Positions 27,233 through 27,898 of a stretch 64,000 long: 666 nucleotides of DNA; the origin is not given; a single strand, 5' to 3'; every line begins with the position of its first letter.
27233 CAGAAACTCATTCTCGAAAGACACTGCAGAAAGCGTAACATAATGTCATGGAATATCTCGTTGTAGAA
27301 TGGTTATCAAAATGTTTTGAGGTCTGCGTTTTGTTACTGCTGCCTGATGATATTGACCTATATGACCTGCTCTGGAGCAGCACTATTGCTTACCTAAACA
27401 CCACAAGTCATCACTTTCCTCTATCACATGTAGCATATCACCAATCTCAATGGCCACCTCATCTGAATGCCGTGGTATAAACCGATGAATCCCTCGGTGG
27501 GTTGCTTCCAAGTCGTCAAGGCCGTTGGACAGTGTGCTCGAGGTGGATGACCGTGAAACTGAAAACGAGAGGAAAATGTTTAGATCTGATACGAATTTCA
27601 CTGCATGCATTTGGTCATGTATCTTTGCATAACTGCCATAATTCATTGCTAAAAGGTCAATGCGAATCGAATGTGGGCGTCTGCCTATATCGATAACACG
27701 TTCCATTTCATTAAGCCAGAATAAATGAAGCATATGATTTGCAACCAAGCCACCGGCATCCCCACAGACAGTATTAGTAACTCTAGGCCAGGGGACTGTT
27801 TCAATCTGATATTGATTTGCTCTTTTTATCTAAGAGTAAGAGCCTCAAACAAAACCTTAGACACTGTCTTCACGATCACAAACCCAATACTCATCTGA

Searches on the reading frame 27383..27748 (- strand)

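Call 39: search_protein_families(library=pfam, proteins=[window:27383-27748:-], max_evalue=0.01)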
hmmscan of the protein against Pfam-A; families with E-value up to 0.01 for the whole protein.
window:27383-27748:- (121 aa): 2 families
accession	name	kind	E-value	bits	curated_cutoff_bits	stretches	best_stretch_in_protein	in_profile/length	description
PF00018.34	SH3_1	-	3.5e-05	23.8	22.9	1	90-120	6-36/48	SH3 domain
PF14604.12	SH3_9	-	0.00024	21.3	30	1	87-120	2-35/49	Variant SH3 domain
